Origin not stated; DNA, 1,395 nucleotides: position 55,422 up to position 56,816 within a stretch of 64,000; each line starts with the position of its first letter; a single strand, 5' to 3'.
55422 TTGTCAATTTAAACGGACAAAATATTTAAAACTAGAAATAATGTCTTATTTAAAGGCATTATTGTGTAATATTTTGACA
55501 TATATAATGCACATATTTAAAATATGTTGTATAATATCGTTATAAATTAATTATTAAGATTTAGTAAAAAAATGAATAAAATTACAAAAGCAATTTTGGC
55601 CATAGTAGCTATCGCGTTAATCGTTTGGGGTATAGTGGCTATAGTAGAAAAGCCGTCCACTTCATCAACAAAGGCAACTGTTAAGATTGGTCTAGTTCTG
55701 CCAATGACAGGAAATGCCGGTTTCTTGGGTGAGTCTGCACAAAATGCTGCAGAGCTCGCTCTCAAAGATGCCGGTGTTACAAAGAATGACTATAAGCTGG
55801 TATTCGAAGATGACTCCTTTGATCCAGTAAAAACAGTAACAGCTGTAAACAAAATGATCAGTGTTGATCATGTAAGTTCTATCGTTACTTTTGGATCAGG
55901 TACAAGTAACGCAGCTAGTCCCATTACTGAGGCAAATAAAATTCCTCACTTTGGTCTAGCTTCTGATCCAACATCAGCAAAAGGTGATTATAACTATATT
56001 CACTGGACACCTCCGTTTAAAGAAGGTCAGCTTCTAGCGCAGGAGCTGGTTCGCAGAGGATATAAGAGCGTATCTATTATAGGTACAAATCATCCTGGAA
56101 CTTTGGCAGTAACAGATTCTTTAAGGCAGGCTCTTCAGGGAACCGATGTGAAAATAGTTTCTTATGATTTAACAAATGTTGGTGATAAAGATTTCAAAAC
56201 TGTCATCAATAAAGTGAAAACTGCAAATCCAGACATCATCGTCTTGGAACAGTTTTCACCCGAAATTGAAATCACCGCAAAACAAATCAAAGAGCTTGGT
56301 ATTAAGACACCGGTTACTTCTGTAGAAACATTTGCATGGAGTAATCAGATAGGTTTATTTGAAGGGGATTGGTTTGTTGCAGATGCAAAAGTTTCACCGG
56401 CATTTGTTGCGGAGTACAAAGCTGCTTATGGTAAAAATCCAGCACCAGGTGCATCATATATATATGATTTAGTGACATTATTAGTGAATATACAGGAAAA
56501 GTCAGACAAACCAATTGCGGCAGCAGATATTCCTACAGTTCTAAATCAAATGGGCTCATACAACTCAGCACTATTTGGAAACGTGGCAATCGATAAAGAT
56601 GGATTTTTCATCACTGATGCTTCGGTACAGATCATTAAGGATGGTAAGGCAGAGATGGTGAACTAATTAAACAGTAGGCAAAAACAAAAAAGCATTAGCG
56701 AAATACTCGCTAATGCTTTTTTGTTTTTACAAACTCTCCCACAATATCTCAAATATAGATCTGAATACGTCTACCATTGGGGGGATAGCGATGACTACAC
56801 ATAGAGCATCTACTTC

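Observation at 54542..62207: A 7.6-kb island of two TrmB-regulator/binding-protein pairs plus livHMGF sits between secY and adk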

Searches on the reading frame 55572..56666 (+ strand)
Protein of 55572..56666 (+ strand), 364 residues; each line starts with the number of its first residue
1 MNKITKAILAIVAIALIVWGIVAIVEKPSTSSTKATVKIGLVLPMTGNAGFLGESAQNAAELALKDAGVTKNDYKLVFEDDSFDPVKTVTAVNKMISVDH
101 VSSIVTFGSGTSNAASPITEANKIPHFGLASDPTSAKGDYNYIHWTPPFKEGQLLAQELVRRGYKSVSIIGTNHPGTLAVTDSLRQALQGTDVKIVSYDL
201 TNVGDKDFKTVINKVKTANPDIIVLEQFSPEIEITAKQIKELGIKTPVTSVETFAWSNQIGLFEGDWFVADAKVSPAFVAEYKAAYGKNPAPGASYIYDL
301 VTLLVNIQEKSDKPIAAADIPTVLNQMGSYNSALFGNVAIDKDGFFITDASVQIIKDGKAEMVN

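Call 3: search_protein_families(library=pfam, proteins=[window:55572-56666:+], max_evalue=0.01)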
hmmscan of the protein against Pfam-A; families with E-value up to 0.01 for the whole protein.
window:55572-56666:+ (364 aa): 4 families
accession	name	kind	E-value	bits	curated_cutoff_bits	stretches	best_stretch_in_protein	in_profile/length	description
PF13458.12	Peripla_BP_6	-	4.4e-41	142.1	31.7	1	36-358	1-342/343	Periplasmic binding protein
PF01094.35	ANF_receptor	-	2e-10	40.7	25.4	1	57-309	3-291/353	Receptor family ligand binding region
PF13433.12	Peripla_BP_5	-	6.3e-08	32.5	27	1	37-343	1-323/363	Periplasmic binding protein domain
PF13407.12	Peripla_BP_4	-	0.00057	19.9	35.1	1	39-247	1-210/258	Periplasmic binding protein domain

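Call 4: search_protein_families(library=ncbifam, proteins=[window:55572-56666:+], max_evalue=0.01)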
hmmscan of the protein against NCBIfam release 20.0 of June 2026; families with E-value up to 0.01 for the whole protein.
window:55572-56666:+ (364 aa): 3 families
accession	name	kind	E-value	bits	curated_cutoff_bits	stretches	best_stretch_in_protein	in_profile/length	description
NF011933.0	PRK15404.1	subfamily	1.7e-19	70.1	477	1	26-252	16-250/370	high-affinity branched-chain amino acid ABC transporter substrate-binding protein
TIGR03407.1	urea_ABC_UrtA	exception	2.9e-07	29.7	492.75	1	37-254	1-226/361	urea ABC transporter substrate-binding protein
TIGR03669.1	urea_ABC_arch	equivalog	0.00065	18.8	494.8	1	38-224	2-193/375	urea ABC transporter substrate-binding protein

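Call 48: search_solved_structures(query=window:55572-56666:+, max_evalue=1e-8, show_alignments=1)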
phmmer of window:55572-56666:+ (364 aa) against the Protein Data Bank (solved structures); distinct sequences matched with E-value up to 1e-8: 13.
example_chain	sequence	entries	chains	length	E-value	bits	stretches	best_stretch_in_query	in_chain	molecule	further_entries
3td9_A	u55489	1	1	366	1.9e-15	60.4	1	35-361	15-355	Branched chain amino acid ABC transporter, periplasmic amino acid-binding protein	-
3ip5_A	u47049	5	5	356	5.2e-15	58.9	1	38-305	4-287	ABC transporter, substrate binding protein (Amino acid)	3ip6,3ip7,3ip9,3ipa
3ipc_A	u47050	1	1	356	3.6e-14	56.1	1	38-305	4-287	ABC transporter, substrate binding protein (Amino acid)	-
4n0q_A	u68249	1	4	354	2.3e-12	50.2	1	35-254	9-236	Leu/Ile/Val-binding protein homolog 3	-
4nqr_A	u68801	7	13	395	4.2e-12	49.3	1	29-282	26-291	Amino acid/amide ABC transporter substrate-binding protein, HAAT family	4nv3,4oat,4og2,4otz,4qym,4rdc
4obb_A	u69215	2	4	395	6.7e-12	48.7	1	29-264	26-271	Amino acid/amide ABC transporter substrate-binding protein, HAAT family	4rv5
4ey3_A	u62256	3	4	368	8.9e-11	45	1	33-243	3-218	Twin-arginine translocation pathway signal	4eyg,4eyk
1usg_A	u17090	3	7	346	4.6e-10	42.6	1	37-252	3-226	LEUCINE-SPECIFIC BINDING PROTEIN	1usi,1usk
2lbp_A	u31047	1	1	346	9.5e-10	41.6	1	37-252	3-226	LEUCINE-BINDING PROTEIN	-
1z15_A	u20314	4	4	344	1.7e-09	40.8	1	37-255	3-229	Leu/Ile/Val-binding protein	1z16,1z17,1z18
2liv_A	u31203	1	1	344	5.8e-09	39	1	37-255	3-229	LEUCINE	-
3ukj_A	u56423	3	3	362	7e-09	38.7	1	36-229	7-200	Extracellular ligand-binding receptor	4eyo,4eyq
3tx6_A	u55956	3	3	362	7.5e-09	38.6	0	36-246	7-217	Putative branched-chain amino acid transport system substrate-binding protein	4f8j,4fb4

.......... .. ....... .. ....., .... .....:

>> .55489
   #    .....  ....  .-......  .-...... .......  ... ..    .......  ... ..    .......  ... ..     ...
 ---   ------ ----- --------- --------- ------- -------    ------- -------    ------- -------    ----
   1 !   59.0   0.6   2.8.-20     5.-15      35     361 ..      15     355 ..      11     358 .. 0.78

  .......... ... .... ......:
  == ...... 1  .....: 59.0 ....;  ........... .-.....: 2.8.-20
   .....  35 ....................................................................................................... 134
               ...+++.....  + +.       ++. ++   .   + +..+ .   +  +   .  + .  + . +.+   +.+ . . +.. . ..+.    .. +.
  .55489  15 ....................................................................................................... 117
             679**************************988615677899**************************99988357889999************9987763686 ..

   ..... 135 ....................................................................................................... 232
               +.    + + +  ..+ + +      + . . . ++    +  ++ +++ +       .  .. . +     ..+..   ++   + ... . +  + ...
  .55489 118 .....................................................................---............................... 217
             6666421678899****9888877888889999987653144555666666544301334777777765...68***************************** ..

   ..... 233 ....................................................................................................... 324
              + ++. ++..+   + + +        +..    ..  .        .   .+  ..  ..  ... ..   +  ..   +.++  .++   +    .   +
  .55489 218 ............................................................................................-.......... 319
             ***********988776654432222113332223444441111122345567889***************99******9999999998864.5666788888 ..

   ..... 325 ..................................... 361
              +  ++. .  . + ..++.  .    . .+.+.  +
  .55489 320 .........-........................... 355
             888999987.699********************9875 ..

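Call 58: find_homologous_proteins(query=window:55572-56666:+, max_evalue=1e-10)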
Query window:55572-56666:+ (364 aa): 149 proteins with E <= 1e-10 among 6873 candidates; the best 120 are listed.
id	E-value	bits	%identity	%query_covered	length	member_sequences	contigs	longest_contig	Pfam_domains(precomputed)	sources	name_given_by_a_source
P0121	9.6e-233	790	100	100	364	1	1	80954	PF01094.35,PF13433.13,PF13458.13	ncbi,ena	-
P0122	1.9e-145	503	63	94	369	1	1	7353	PF01094.35,PF13433.13,PF13458.13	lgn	-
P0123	2.5e-143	496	65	92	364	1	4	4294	PF01094.35,PF13433.13,PF13458.13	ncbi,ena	-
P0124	1.9e-142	493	60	100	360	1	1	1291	PF01094.35,PF13433.13,PF13458.13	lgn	-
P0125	6.0e-142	491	61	95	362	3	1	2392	PF01094.35,PF13433.13,PF13458.13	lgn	-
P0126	3.5e-141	489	59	98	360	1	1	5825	PF01094.35,PF13433.13,PF13458.13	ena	-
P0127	4.0e-141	488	60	99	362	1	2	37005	PF01094.35,PF13433.13,PF13458.13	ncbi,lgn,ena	-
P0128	6.6e-141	488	62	100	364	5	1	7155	PF01094.35,PF13433.13,PF13458.13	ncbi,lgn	-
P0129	9.8e-141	487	64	91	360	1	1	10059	PF01094.35,PF13433.13,PF13458.13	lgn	-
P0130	3.2e-140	485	60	99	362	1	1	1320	PF01094.35,PF13433.13,PF13458.13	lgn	-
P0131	8.2e-140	484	63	91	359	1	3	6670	PF01094.35,PF13433.13,PF13458.13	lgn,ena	-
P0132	4.4e-139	482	62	91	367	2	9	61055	PF01094.35,PF13433.13,PF13458.13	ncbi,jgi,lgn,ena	-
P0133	2.2e-137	476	63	91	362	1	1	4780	PF01094.35,PF13433.13,PF13458.13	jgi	-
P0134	1.5e-136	473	61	93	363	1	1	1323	PF01094.35,PF13433.13,PF13458.13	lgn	-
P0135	2.7e-136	472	63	91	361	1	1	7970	PF01094.35,PF13433.13,PF13458.13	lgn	-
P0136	3.2e-136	472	62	91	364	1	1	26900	PF01094.35,PF13433.13,PF13458.13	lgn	-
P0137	5.5e-136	471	61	93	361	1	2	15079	PF13433.13,PF13458.13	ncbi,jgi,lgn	jgi:branched-chain amino acid transport system substrate-binding protein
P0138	7.4e-136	471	61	93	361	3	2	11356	PF13433.13,PF13458.13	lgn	-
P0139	1.2e-135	470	63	91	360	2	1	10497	PF01094.35,PF13433.13,PF13458.13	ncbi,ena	-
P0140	1.4e-135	470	58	98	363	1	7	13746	PF13433.13,PF13458.13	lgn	-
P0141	2.2e-135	470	61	91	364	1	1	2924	PF01094.35,PF13433.13,PF13458.13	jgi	-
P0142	2.4e-135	469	58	95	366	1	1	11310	PF01094.35,PF13458.13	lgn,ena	-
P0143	1.2e-134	467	62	92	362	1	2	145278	PF13433.13,PF13458.13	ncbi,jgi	jgi:branched-chain amino acid transport system substrate-binding protein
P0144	1.8e-134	467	61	91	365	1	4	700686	PF01094.35,PF13433.13,PF13458.13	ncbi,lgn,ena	-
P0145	2.3e-134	466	61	93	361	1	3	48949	PF13433.13,PF13458.13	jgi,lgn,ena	-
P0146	2.5e-134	466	62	92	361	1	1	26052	PF13433.13,PF13458.13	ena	-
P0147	2.6e-134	466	59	98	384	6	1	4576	PF13433.13,PF13458.13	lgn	-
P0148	5.0e-134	465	60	92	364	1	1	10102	PF01094.35,PF13433.13,PF13458.13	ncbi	-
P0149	1.5e-133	463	62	90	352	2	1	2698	PF01094.35,PF13433.13,PF13458.13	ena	-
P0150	1.9e-133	463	57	100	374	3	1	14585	PF01094.35,PF13433.13,PF13458.13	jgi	jgi:branched-chain amino acid transport system substrate-binding protein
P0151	3.2e-133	462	59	94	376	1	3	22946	PF01094.35,PF13433.13,PF13458.13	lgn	-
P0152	5.0e-133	462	60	91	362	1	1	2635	PF01094.35,PF13433.13,PF13458.13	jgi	jgi:branched-chain amino acid transport system substrate-binding protein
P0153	3.9e-132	459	60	91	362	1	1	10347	PF13433.13,PF13458.13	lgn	-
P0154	6.0e-132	458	57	98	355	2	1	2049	PF01094.35,PF13433.13,PF13458.13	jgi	-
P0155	8.4e-132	458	58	95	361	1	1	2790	PF01094.35,PF13433.13,PF13458.13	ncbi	-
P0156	2.3e-131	456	59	98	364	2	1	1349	PF01094.35,PF13433.13,PF13458.13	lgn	-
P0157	4.2e-131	455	60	89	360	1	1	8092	PF01094.35,PF13433.13,PF13458.13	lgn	-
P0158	9.2e-130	451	57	98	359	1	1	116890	PF01094.35,PF13433.13,PF13458.13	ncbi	-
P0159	3.1e-129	449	56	98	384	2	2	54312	PF01094.35,PF13433.13,PF13458.13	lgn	-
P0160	3.4e-129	449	60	91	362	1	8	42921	PF13433.13,PF13458.13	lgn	-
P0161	4.8e-129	449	56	99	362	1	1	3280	PF01094.35,PF13433.13,PF13458.13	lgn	-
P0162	3.3e-128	446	59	90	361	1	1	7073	PF01094.35,PF13433.13,PF13458.13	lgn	-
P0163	8.5e-128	445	57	93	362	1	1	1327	PF01094.35,PF13433.13,PF13458.13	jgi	jgi:branched-chain amino acid transport system substrate-binding protein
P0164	3.4e-127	443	58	96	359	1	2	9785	PF01094.35,PF13433.13,PF13458.13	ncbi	-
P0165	6.3e-127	442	56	99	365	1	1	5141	PF01094.35,PF13433.13,PF13458.13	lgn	-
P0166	1.2e-126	441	57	91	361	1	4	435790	PF01094.35,PF13458.13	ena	-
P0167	4.5e-126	439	55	92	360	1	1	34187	PF01094.35,PF13433.13,PF13458.13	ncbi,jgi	jgi:branched-chain amino acid transport system substrate-binding protein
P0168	1.4e-125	437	56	99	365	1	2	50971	PF01094.35,PF13433.13,PF13458.13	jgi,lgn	jgi:branched-chain amino acid transport system substrate-binding protein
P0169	3.6e-125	436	59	89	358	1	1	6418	PF01094.35,PF13433.13,PF13458.13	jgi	jgi:branched-chain amino acid transport system substrate-binding protein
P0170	1.7e-124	434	57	91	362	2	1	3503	PF01094.35,PF13433.13,PF13458.13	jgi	jgi:branched-chain amino acid transport system substrate-binding protein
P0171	2.0e-124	433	56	97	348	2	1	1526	PF01094.35,PF13433.13,PF13458.13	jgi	jgi:branched-chain amino acid transport system substrate-binding protein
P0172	5.0e-123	429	57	91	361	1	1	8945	PF01094.35,PF13433.13,PF13458.13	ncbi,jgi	jgi:branched-chain amino acid transport system substrate-binding protein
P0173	6.0e-123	429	57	91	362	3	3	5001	PF01094.35,PF13458.13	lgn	-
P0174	5.1e-122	426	54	92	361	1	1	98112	PF01094.35,PF13433.13,PF13458.13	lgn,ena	-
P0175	7.7e-122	425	58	90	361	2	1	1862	PF01094.35,PF13458.13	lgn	-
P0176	9.1e-122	425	54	98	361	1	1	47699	PF01094.35,PF13433.13,PF13458.13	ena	-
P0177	1.0e-121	425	57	91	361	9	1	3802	PF01094.35,PF13433.13,PF13458.13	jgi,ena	-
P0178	5.9e-119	415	54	99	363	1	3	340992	PF01094.35,PF13433.13,PF13458.13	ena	-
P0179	3.8e-118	413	55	92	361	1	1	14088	PF01094.35,PF13458.13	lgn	-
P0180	7.9e-118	412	55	89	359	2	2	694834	PF01094.35,PF13433.13,PF13458.13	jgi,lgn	jgi:branched-chain amino acid transport system substrate-binding protein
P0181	1.8e-116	407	51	98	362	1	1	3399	PF01094.35,PF13433.13,PF13458.13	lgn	-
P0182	3.4e-116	406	52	94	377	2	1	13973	PF01094.35,PF13433.13,PF13458.13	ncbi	-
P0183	1.6e-114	401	53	90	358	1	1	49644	PF01094.35,PF13458.13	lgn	-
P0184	2.0e-114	401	52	98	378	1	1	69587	PF01094.35,PF13433.13,PF13458.13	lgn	-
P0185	5.4e-113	396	54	88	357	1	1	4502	PF01094.35,PF13433.13,PF13458.13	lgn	-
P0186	1.3e-112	395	52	89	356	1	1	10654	PF13433.13,PF13458.13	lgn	-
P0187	4.5e-104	367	61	72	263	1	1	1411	PF01094.35,PF13458.13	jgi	jgi:ABC-type branched-subunit amino acid transport system substrate-binding protein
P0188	3.3e-90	321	44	100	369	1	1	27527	PF01094.35,PF13433.13,PF13458.13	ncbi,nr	ncbi:hypothetical protein EXS71_00730 [Candidatus Uhrbacteria bacterium]|nr:hypothetical protein [Ca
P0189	7.1e-89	317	45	90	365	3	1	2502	PF01094.35,PF13433.13,PF13458.13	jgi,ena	-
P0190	8.0e-86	307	43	97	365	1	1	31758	PF01094.35,PF13433.13,PF13458.13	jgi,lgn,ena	-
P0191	9.9e-86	306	43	96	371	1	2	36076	PF01094.35,PF13433.13,PF13458.13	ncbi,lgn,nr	ncbi:ABC transporter substrate-binding protein [Candidatus Woesearchaeota archaeon]|nr:ABC transport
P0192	1.9e-84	302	42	98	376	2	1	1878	PF01094.35,PF13433.13,PF13458.13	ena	-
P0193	4.1e-84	301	45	92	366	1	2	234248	PF01094.35,PF13433.13,PF13458.13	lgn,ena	-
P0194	1.6e-83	299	43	91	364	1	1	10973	PF01094.35,PF13458.13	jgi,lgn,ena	-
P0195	6.8e-83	297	44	89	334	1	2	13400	PF01094.35,PF13433.13,PF13458.13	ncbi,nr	ncbi:ABC transporter substrate-binding protein [Candidatus Wolfebacteria bacterium]|nr:ABC transport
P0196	2.6e-82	295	41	99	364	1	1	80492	PF01094.35,PF13433.13,PF13458.13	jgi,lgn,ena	-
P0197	5.1e-82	294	45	91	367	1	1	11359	PF01094.35,PF13433.13,PF13458.13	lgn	-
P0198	1.0e-81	293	41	93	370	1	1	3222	PF01094.35,PF13433.13,PF13458.13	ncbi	-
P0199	4.5e-81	291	43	88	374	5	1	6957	PF01094.35,PF13433.13,PF13458.13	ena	-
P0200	7.8e-80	287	42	99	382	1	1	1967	PF01094.35,PF13458.13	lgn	-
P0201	2.1e-79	286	43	89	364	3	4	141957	PF01094.35,PF13433.13,PF13458.13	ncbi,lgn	-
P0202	4.5e-79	284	40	99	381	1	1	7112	PF01094.35,PF13433.13,PF13458.13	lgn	-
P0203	2.4e-78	282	42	98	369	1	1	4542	PF01094.35,PF13433.13,PF13458.13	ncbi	-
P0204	2.7e-78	282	40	99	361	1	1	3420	PF01094.35,PF13433.13,PF13458.13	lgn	-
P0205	4.2e-78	281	61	59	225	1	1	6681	PF13458.13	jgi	jgi:branched-chain amino acid transport system substrate-binding protein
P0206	7.7e-78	280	41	98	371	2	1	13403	PF01094.35,PF13458.13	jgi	jgi:branched-chain amino acid transport system substrate-binding protein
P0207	1.9e-77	279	43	90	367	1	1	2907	PF01094.35,PF13433.13,PF13458.13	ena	-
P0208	3.4e-77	278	43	91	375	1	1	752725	PF01094.35,PF13458.13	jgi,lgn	jgi:branched-chain amino acid transport system substrate-binding protein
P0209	1.1e-76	277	43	90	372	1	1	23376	PF01094.35,PF13433.13,PF13458.13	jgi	jgi:branched-chain amino acid transport system substrate-binding protein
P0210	1.4e-76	276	43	95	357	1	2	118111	PF01094.35,PF13433.13,PF13458.13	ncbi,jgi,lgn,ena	ncbi:MAG: ABC transporter substrate-binding protein [bacterium]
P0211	5.1e-76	274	40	91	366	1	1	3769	PF01094.35,PF13433.13,PF13458.13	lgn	-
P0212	5.9e-76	274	40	97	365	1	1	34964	PF01094.35,PF13433.13,PF13458.13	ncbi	-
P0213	9.5e-76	273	38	98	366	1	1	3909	PF01094.35,PF13458.13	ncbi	-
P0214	1.1e-75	273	42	90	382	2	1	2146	PF01094.35,PF13433.13,PF13458.13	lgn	-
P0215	1.4e-75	273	43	90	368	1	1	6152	PF01094.35,PF13458.13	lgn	-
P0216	2.0e-75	272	41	90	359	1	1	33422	PF01094.35,PF13458.13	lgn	-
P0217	6.6e-73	264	40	98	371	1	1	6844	PF01094.35,PF13433.13,PF13458.13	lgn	-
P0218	1.5e-72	263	57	61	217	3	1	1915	PF13433.13,PF13458.13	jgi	jgi:ABC-type branched-subunit amino acid transport system substrate-binding protein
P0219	4.0e-72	262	41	99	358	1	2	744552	PF01094.35,PF13458.13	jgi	jgi:branched-chain amino acid transport system substrate-binding protein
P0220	7.7e-72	261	39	99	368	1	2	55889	PF01094.35,PF13433.13,PF13458.13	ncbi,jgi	ncbi:MAG: hypothetical protein RLZZ517_517 [Candidatus Parcubacteria bacterium]|jgi:branched-chain a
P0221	9.8e-72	260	57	58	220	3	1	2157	PF13458.13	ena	-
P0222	4.8e-71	258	40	99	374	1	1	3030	PF01094.35,PF13433.13,PF13458.13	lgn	-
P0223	1.2e-70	257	38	95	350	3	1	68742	PF01094.35,PF13433.13,PF13458.13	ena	-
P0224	8.7e-69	251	36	97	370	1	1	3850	PF01094.35,PF13433.13,PF13458.13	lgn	-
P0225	1.8e-68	250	37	99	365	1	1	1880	PF01094.35,PF13433.13,PF13458.13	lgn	-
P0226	4.2e-67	245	37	99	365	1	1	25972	PF01094.35,PF13433.13,PF13458.13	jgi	jgi:branched-chain amino acid transport system substrate-binding protein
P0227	7.8e-67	244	40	91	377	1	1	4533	PF01094.35,PF13458.13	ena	-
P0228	3.3e-63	232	49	62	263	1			PF01094.35,PF13458.13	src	-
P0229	3.3e-61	226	34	99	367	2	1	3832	PF01094.35,PF13433.13,PF13458.13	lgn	-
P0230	1.4e-59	220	38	99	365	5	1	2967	PF01094.35,PF13458.13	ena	-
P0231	4.4e-35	140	30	96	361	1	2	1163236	PF01094.35,PF13458.13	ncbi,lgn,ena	-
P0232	3.1e-30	124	27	80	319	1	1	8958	PF01094.35,PF13458.13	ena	-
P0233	6.2e-29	120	31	71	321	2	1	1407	PF01094.35,PF13458.13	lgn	-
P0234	3.8e-28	117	31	100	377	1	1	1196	PF01094.35,PF13433.13,PF13458.13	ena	-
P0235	1.0e-22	99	27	100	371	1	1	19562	PF13433.13,PF13458.13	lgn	-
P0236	1.1e-21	96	28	92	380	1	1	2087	PF01094.35,PF13433.13,PF13458.13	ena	-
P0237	8.0e-18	83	27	64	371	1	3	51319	PF01094.35,PF13433.13,PF13458.13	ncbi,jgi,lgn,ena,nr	ncbi:MAG: penicillin-binding protein activator [Bacteroidales bacterium]|nr:penicillin-binding prote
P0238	8.7e-18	83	27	84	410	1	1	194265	PF01094.35,PF13433.13,PF13458.13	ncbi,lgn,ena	-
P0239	2.7e-17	81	29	82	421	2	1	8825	PF01094.35,PF13433.13,PF13458.13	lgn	-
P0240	5.5e-17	80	28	89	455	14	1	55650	PF01094.35,PF13433.13,PF13458.13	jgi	-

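Call 59: find_encoding_contigs(protein=P0144, flank=10000, max_places=1)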
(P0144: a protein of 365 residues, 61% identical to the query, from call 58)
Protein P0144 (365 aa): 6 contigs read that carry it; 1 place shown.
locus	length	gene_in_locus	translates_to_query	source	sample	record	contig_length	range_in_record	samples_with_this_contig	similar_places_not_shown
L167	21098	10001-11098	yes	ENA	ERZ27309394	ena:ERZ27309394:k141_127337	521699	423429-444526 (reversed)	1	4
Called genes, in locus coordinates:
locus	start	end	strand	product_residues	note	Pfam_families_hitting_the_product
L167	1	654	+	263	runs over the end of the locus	PF03372:Exo_endo_phos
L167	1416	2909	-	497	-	PF01743:PolyA_pol, PF12627:PolyA_pol_RNAbd, PF01966:HD, PF13735:tRNA_NucTran2_2 (weak)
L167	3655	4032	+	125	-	PF02021:UPF0102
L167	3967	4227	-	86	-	-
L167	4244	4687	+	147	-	-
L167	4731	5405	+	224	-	-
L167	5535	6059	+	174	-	PF04229:GrpB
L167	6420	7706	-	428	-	PF00239:Resolvase, PF07508:Recombinase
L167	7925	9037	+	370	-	PF13433:Peripla_BP_5, PF13458:Peripla_BP_6, PF01094:ANF_receptor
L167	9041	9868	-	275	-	PF01978:TrmB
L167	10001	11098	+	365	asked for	PF13458:Peripla_BP_6, PF01094:ANF_receptor, PF13433:Peripla_BP_5 (weak)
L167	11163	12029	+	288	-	PF02653:BPD_transp_2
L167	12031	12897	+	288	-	PF02653:BPD_transp_2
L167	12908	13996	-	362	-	PF13458:Peripla_BP_6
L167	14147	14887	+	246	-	PF01978:TrmB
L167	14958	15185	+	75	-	-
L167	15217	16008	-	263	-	PF01978:TrmB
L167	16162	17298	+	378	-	PF13458:Peripla_BP_6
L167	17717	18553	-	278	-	PF01978:TrmB (weak)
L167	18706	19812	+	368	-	PF13458:Peripla_BP_6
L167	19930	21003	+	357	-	PF13458:Peripla_BP_6, PF01094:ANF_receptor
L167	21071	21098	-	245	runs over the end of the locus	-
